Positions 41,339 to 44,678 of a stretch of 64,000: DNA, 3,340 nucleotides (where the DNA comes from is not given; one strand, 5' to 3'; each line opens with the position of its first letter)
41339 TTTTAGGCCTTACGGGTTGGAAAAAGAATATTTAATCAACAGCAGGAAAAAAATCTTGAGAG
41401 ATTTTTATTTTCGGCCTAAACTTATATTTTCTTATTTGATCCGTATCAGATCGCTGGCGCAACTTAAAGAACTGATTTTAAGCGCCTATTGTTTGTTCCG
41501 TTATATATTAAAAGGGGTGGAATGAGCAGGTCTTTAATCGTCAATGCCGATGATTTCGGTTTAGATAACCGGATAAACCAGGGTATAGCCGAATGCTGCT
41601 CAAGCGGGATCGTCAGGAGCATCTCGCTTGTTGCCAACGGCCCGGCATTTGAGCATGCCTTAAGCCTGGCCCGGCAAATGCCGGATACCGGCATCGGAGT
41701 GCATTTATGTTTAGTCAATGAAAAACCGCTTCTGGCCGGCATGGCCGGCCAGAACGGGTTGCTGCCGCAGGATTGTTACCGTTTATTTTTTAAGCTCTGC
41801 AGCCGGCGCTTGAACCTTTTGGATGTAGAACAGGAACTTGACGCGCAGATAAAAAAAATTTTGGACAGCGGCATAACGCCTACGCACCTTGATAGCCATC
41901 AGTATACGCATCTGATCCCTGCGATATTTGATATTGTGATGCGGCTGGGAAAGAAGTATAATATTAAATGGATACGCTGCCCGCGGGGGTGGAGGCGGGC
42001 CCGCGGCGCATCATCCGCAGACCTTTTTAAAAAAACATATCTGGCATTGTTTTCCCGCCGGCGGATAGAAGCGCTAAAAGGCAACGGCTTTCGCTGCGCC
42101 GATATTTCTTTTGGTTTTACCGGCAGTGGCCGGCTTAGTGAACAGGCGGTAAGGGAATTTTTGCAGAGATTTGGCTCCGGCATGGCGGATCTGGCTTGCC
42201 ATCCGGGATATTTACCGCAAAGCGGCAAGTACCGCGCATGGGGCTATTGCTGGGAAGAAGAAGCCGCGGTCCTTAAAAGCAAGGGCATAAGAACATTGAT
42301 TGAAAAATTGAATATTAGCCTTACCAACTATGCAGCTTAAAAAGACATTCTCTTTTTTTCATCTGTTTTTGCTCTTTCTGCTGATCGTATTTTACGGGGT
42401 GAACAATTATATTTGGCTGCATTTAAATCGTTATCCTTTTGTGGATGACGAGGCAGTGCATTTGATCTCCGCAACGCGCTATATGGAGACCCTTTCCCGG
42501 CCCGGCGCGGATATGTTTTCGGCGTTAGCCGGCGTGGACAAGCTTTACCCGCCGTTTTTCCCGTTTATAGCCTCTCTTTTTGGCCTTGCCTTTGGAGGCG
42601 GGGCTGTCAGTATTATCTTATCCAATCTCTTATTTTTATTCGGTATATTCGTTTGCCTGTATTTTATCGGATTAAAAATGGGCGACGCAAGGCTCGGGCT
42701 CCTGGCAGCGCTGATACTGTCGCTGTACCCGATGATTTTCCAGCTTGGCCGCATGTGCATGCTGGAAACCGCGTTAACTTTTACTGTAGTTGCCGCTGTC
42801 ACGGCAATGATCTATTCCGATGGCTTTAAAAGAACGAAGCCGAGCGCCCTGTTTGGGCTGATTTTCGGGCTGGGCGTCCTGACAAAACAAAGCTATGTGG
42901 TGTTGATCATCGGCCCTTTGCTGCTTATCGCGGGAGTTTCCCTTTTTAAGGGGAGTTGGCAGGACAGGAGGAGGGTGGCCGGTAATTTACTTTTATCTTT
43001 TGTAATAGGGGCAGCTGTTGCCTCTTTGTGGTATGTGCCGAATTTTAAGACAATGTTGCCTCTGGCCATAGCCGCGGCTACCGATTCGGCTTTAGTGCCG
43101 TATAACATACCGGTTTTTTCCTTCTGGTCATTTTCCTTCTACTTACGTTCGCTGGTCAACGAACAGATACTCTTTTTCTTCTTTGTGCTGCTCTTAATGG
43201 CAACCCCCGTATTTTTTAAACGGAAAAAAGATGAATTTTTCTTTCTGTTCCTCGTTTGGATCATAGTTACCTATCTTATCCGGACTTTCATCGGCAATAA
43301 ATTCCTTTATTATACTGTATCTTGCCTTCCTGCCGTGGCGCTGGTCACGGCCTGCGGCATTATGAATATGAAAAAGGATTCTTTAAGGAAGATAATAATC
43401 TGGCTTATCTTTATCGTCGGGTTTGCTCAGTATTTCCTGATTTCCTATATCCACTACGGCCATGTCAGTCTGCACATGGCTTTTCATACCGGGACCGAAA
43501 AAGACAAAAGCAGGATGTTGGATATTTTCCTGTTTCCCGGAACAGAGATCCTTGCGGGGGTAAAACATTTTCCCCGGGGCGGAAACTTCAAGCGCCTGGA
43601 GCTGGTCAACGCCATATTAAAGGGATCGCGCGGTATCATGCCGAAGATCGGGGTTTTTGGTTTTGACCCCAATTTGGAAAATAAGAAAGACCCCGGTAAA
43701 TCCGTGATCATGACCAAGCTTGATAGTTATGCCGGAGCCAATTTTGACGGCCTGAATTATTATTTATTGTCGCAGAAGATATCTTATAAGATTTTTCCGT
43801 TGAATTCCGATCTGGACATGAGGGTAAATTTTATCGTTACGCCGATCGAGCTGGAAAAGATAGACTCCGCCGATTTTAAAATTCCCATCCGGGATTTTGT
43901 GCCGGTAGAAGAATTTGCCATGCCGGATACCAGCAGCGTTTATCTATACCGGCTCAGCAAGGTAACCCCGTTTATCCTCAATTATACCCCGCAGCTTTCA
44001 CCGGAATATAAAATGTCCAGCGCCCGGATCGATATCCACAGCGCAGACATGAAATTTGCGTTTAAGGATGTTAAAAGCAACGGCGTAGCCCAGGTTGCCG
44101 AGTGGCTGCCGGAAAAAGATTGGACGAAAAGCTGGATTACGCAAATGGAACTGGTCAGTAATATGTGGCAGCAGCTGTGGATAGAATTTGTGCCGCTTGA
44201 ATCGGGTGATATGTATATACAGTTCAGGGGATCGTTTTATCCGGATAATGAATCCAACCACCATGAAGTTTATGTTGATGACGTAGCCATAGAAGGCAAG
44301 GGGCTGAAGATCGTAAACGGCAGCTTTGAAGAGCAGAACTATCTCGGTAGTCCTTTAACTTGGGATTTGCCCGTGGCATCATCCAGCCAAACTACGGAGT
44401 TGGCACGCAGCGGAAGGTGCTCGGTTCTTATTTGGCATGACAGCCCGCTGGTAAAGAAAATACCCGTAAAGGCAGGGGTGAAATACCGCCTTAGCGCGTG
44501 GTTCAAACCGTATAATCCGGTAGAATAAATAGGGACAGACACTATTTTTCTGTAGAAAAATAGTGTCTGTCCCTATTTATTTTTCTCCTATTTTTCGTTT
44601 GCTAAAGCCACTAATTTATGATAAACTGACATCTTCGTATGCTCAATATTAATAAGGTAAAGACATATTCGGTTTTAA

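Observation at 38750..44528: hpnI/hpnJ/hpnK-like triad (GT2-methyltransferase fusion, B12 radical-SAM, YdjC deacetylase) plus an ArnT/PMT-like transferase inside the LPS core locus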

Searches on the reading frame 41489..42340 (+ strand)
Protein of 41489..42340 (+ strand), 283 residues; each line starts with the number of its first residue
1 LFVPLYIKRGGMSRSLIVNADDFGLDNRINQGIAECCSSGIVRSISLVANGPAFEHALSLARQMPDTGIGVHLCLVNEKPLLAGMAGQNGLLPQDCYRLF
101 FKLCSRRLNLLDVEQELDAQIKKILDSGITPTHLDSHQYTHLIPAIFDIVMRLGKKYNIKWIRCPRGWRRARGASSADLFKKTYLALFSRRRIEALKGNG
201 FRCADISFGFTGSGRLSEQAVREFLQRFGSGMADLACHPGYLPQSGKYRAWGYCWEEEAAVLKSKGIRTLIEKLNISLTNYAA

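Call 3: search_protein_families(library=pfam, proteins=[window:41489-42340:+], max_evalue=0.01)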
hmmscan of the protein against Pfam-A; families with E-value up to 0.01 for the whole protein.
window:41489-42340:+ (283 aa): 1 family
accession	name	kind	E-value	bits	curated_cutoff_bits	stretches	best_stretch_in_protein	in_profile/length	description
PF04794.17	YdjC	-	3.4e-58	198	29.7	1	16-272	2-265/266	YdjC-like protein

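Call 4: search_protein_families(library=ncbifam, proteins=[window:41489-42340:+], max_evalue=0.01)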
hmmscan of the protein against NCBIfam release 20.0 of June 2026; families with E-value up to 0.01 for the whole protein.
window:41489-42340:+ (283 aa): 3 families
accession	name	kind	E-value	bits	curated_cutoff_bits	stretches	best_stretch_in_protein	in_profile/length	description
TIGR03473.1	HpnK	hypoth_equivalog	2.8e-44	151.5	232.6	1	14-282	2-279/283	hopanoid biosynthesis-associated protein HpnK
NF002559.0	PRK02134.1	equivalog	3.2e-41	141.5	227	1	12-282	1-247/249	chitin disaccharide deacetylase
NF052308.1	CarbhyDeactlThm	equivalog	8.8e-11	41.6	400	1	13-160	11-150/265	carbohydrate deacetylase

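Call 25: search_solved_structures(query=window:41522-42337:+, max_evalue=0.001)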
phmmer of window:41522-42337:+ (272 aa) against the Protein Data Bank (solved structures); distinct sequences matched with E-value up to 0.001: 4.
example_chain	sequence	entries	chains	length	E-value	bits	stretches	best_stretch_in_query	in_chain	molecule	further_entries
7vi8_A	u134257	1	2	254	4.8e-23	85.2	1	1-147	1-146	Chitooligosaccharide deacetylase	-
2i5i_A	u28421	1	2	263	1.8e-20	76.7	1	3-150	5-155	UPF0249 protein EF_3048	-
8jqe_A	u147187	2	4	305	1.2e-12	51.1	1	3-150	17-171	YdjC family protein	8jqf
2e67_A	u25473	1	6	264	4.4e-05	26.3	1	55-148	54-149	Hypothetical protein TTHB029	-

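Call 60: search_dna_similar(query=window:41522-42337:+, collection=plasmids, mode=protein, max_rows=40, max_evalue=1e-8)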
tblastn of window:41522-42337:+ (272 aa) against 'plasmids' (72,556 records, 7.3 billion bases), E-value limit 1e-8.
Records with a match: 69; places in all: 74; records where one place covers at least 80% of the query: 44.
Best place of each record, by identity: <60% 69.
By first word of the organism name: Rahnella 12; Mycetohabitans 9; Clostridium 6; Enterococcus 5; Streptomyces 5; Escherichia 4; Klebsiella 4; Listeria 3; Cupriavidus 3; Proteus 2; and 14 more.
By predicted mobility (MOB-suite, as given by PLSDB): non-mobilizable 62; mobilizable 6; conjugative 1.
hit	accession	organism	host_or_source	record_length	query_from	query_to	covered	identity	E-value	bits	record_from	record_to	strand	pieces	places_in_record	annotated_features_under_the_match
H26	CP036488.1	Rahnella aquatilis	cell culture,Rice-wheat rotation soil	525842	1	270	99%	31.5%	1e-19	95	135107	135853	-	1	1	chbG: chitin disaccharide deacetylase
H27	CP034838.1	Rahnella aquatilis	Food spoilage microflora,food/cold ...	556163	1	270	99%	31.5%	1e-19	95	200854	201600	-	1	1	chbG: chitin disaccharide deacetylase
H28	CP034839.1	Rahnella aquatilis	Food spoilage microflora,food/cold ...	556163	1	270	99%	31.5%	1e-19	95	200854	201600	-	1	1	chbG: chitin disaccharide deacetylase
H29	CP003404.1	Rahnella aquatilis HX2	-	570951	1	270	99%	31.5%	1e-19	95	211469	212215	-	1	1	hypothetical protein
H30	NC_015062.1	Rahnella aceris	-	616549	1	270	99%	31.5%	2e-19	95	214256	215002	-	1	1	chbG: chitin disaccharide deacetylase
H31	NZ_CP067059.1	Rahnella aceris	-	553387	1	270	99%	31.5%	3e-19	94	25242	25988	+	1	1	chbG: chitin disaccharide deacetylase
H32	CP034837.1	Rahnella aquatilis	Food spoilage microflora,food/cold ...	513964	1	270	99%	31.2%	2e-18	92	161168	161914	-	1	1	chbG: chitin disaccharide deacetylase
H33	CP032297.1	Rahnella aquatilis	Sakura tree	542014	1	270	99%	31.2%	2e-18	92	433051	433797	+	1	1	chitin disaccharide deacetylase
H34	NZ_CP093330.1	Rahnella aceris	whole organism,grassland soil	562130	1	270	99%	31.2%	2e-18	92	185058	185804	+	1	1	chbG: chitin disaccharide deacetylase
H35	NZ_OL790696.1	Escherichia coli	-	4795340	1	270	99%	31.0%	2e-23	106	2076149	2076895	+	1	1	none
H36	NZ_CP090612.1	Escherichia coli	pig,lung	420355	1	270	99%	30.8%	1e-23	107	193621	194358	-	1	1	chbG: chitin disaccharide deacetylase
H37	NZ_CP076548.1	Klebsiella pneumoniae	urine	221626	1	270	99%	29.9%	3e-22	103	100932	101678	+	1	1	chbG: chitin disaccharide deacetylase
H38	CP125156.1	Klebsiella pneumoniae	-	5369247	1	270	99%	29.9%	3e-22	103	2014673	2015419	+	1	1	chbG: chitin disaccharide deacetylase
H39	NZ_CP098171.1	Klebsiella pneumoniae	Canis lupus familiaris,Rectal swab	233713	1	270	99%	29.9%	3e-22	102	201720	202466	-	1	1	chbG: chitin disaccharide deacetylase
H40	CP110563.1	Klebsiella pneumoniae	-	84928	1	270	99%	29.5%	7e-22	102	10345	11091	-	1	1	chbG: chitin disaccharide deacetylase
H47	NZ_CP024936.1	Paraburkholderia graminis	soil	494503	3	271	99%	28.1%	4e-25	111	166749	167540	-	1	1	hpnK: hopanoid biosynthesis-associated protein HpnK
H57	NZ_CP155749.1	Sphingomonas parapaucimobilis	Chinese cabbage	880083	5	268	97%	25.5%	7e-11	69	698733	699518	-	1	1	ChbG/HpnK family deacetylase | glycosyltransferase family A protein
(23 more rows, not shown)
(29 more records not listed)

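Call 61: get_annotated_region(hit=H47, flank=9000)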
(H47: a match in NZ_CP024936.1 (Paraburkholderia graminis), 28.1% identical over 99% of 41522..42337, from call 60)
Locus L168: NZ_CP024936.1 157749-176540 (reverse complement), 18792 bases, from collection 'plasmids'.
description: Paraburkholderia graminis strain PHS1 plasmid pPHS1_P, complete sequence
organism: Paraburkholderia graminis (NCBI taxid 60548)
taxonomy: Bacteria; Pseudomonadota; Betaproteobacteria; Burkholderiales; Burkholderiaceae; Paraburkholderia; Paraburkholderia graminis
host: -; source: soil; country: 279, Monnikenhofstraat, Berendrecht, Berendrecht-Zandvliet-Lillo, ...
typing (MOB-suite, as given by PLSDB): conjugative; relaxase MOBP; mating-pair formation MPF_F
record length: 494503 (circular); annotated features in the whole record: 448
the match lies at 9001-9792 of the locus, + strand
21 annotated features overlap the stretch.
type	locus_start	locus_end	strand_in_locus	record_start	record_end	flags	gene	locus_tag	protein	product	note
CDS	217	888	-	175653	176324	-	-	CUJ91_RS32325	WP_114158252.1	IS6 family transposase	-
CDS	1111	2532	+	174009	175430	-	hpnJ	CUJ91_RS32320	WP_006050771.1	hopanoid biosynthesis associated radical SAM protein HpnJ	-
CDS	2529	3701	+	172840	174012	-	hpnI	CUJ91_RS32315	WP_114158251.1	bacteriohopanetetrol glucosamine biosynthesis glycosyltransferase HpnI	-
CDS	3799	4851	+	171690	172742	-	-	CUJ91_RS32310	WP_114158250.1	lysylphosphatidylglycerol synthase domain-containing protein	-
CDS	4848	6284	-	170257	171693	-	-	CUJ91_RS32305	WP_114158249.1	ATP-binding protein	-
CDS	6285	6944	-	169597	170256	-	-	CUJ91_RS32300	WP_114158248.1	response regulator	GO:0000160 - phosphorelay signal transduction system [Evidence IEA]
CDS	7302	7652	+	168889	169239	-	-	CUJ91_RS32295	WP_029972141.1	hypothetical protein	-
CDS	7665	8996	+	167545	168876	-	hpnI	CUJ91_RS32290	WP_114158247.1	bacteriohopanetetrol glucosamine biosynthesis glycosyltransferase HpnI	-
CDS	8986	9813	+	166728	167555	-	hpnK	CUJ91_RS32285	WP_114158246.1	hopanoid biosynthesis-associated protein HpnK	GO:0005975 - carbohydrate metabolic process [Evidence IEA]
CDS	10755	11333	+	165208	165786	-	-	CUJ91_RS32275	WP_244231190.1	hypothetical protein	-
CDS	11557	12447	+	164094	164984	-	-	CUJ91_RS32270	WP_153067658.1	hypothetical protein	-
CDS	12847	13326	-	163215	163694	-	-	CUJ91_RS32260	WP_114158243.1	3'-5' exoribonuclease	-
CDS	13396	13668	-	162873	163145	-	-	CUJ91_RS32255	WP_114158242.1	hypothetical protein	-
CDS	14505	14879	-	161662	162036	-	-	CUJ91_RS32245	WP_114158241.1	DUF3564 domain-containing protein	-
CDS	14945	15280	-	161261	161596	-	-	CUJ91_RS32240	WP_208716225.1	cytochrome C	-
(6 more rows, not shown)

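Call 62: get_annotated_region(hit=H57, flank=7000)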
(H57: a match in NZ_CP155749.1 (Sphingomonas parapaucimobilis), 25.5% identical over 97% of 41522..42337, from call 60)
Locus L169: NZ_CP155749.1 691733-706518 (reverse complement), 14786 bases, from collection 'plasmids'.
description: Sphingomonas parapaucimobilis strain YK209 plasmid unnamed1, complete sequence
organism: Sphingomonas parapaucimobilis (NCBI taxid 28213)
taxonomy: Bacteria; Pseudomonadota; Alphaproteobacteria; Sphingomonadales; Sphingomonadaceae; Sphingomonas; Sphingomonas parapaucimobilis
host: -; source: Chinese cabbage; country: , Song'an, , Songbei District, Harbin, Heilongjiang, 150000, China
typing (MOB-suite, as given by PLSDB): non-mobilizable
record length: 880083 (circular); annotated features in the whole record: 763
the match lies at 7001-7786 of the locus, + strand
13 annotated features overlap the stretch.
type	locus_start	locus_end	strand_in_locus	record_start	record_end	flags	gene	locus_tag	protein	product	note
CDS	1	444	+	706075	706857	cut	-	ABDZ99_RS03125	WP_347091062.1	glutathione S-transferase family protein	GO:0006749 - glutathione metabolic process [Evidence IEA]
CDS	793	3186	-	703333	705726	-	-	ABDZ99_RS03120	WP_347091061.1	hypothetical protein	-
CDS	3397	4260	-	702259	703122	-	yghU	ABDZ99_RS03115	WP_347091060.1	glutathione-dependent disulfide-bond oxidoreductase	GO:0006749 - glutathione metabolic process [Evidence IEA]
CDS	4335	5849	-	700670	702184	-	-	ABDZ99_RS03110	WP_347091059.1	glycosyltransferase family 87 protein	-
CDS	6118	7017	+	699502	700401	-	-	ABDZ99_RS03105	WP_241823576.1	glycosyltransferase family A protein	-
CDS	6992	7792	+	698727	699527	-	-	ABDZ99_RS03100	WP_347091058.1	ChbG/HpnK family deacetylase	-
CDS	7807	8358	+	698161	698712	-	-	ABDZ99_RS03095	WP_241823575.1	RNA polymerase sigma factor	GO:0006352 - DNA-templated transcription initiation [Evidence IEA]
CDS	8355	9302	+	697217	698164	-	-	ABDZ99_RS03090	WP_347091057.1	FecR domain-containing protein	-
CDS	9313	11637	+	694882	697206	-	-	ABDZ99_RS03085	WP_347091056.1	TonB-dependent receptor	-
CDS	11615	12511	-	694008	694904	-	-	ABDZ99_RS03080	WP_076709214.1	glycosyltransferase family A protein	-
CDS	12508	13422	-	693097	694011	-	-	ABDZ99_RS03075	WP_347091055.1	polysaccharide pyruvyl transferase family protein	-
CDS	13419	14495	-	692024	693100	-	-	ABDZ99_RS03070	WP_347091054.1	glycosyltransferase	-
CDS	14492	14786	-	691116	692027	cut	-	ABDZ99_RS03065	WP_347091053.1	galactosyltransferase-related protein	-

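Call 93: search_protein_families(library=ncbifam, proteins=[L168:1111-2529:+, L168:2529-3698:+, L168:8986-9810:+], max_evalue=1e-35)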
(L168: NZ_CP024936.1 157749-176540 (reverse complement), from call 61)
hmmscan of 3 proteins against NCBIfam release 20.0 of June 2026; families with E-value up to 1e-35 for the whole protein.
L168:1111-2529:+ (473 aa): 1 family
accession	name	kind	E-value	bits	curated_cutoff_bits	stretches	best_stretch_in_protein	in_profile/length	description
TIGR03471.1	HpnJ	equivalog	5.8e-254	843.2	577.6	1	1-472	1-471/472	hopanoid biosynthesis associated radical SAM protein HpnJ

L168:2529-3698:+ (390 aa): 1 family
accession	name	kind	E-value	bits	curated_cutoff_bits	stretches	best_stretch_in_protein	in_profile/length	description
TIGR03472.1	HpnI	equivalog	7.5e-149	495.6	310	1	14-385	3-371/373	bacteriohopanetetrol glucosamine biosynthesis glycosyltransferase HpnI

L168:8986-9810:+ (275 aa): 1 family
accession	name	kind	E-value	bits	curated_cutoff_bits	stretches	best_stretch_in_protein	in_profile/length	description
TIGR03473.1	HpnK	hypoth_equivalog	4.5e-121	403.4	232.6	1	6-272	2-282/283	hopanoid biosynthesis-associated protein HpnK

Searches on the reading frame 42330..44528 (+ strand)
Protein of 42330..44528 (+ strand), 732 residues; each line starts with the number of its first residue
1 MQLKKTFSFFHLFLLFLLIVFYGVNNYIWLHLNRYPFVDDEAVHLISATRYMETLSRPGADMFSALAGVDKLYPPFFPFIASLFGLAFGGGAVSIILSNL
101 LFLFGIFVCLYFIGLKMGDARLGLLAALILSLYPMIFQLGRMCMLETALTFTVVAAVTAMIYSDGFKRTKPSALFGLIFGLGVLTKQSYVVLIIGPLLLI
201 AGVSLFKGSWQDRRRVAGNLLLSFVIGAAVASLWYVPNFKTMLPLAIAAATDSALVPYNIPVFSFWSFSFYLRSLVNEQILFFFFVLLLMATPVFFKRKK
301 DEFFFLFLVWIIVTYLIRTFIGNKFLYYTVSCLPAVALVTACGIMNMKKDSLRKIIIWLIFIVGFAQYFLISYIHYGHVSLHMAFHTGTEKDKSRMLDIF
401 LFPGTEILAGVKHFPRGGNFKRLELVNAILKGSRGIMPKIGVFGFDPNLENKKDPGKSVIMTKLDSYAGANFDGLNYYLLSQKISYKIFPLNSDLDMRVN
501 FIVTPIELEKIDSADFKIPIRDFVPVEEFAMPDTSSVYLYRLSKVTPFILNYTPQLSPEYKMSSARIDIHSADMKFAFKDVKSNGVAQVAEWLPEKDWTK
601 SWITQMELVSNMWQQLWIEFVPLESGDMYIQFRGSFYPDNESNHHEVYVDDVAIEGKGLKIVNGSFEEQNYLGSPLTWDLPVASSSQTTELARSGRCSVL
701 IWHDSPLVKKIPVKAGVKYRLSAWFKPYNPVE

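Call 3: search_protein_families(library=pfam, proteins=[window:42330-44528:+], max_evalue=0.01)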
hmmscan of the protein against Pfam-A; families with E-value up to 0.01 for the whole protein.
window:42330-44528:+ (732 aa): 2 families
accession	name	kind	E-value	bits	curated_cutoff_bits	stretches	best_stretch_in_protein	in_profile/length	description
PF13231.12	PMT_2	-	1.1e-09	39.2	26.1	1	74-210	3-134/160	Dolichyl-phosphate-mannose-protein mannosyltransferase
PF02366.24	PMT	-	2.3e-05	24.5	22.7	1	58-241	47-243/245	Dolichyl-phosphate-mannose-protein mannosyltransferase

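Call 4: search_protein_families(library=ncbifam, proteins=[window:42330-44528:+], max_evalue=0.01)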
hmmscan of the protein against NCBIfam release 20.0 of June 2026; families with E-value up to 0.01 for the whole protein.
window:42330-44528:+ (732 aa): 0 families

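Call 26: search_solved_structures(query=window:42330-44525:+, max_evalue=0.1)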
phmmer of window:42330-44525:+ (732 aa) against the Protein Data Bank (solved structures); distinct sequences matched with E-value up to 0.1: 0.

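Call 36: find_homologous_proteins(query=window:42330-44525:+, max_evalue=1e-10)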
Query window:42330-44525:+ (732 aa): 6 proteins with E <= 1e-10 among 8000 candidates.
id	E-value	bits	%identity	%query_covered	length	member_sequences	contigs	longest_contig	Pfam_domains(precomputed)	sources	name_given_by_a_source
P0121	0.0e+0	1659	100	100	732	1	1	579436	PF02366.25,PF13231.13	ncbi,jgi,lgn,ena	ncbi:MAG: glycosyltransferase family 39 protein [Candidatus Omnitrophota bacterium]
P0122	5.2e-278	942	58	100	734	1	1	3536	PF02366.25,PF13231.13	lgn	-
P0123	4.7e-208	711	53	80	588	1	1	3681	-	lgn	-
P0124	1.2e-155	538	48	74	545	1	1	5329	PF02366.25,PF13231.13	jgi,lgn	-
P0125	1.9e-154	534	49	73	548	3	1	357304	PF13231.13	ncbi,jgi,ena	ncbi:MAG: glycosyltransferase family 39 protein [Candidatus Omnitrophota bacterium]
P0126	3.8e-114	401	43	74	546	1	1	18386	PF02366.25,PF13231.13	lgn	-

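Call 49: predict_structure(alignment_id=A2)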
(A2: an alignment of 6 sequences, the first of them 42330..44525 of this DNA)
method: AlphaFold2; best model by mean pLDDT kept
length: 732 residues; sequences in the alignment: 6
mean_pLDDT: 45.8   pTM: 0.35
mean pLDDT of the five models: 45.8, 43.4, 41.4, 39.8, 39.5
residues with pLDDT >= 90: 0; 70-90: 59; 50-70: 184; < 50: 489
segments of 3 or more residues with pLDDT < 50: 1-8, 21-43, 70-75, 89-101, 129-155, 184-194, 237-353, 356-420, 446-452, 456-471, 494-496, 532-534, 545-615, 621-628, 634-722, 724-732
pLDDT, mean of each block of 10 residues (from residue 1): 37 52 44 37 51 58 54 48 52 46 51 52 52 38 40 49 62 64 47 51 63 76 73 53 42 35 34 32 35 36 42 41 34 38 41 48 41 39 44 41 31 29 68 66 56 46 43 56 61 57 77 64 76 65 46 30 38 29 23 24 38 49 45 44 41 33 27 25 28 30 39 44 43 28
secondary structure, 60 per line:
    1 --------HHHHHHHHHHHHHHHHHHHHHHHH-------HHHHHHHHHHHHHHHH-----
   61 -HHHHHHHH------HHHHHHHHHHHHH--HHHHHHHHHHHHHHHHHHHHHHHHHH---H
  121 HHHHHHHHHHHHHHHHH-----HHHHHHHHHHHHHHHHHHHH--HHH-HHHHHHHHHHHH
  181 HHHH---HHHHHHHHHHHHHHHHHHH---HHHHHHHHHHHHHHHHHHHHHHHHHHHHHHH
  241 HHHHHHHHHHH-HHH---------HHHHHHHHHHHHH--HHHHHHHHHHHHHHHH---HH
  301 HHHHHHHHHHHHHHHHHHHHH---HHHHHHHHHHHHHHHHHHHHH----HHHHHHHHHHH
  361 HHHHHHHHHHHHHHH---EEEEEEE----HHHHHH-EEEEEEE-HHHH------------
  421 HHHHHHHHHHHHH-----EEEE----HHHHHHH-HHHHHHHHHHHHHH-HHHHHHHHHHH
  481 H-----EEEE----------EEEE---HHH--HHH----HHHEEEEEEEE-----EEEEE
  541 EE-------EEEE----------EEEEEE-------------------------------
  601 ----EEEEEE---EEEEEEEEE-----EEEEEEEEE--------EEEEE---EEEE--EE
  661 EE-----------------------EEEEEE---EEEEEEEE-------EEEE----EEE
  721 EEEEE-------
elements in order (helices of 4 or more, strands of 3 or more residues): H9-32 H40-55 H62-69 H76-88 H91-116 H120-137 H143-162 H169-184 H188-206 H210-251 H265-277 H280-295 H299-321 H325-345 H350-375 E379-385 H390-395 E397-403 H405-408 H421-433 E439-442 H447-453 H455-468 H470-481 E487-490 E501-504 E523-530 E536-542 E550-553 E564-569 E605-610 E614-622 E628-636 E645-649 E653-656 E659-662 E686-691 E695-702 E710-713 E718-725
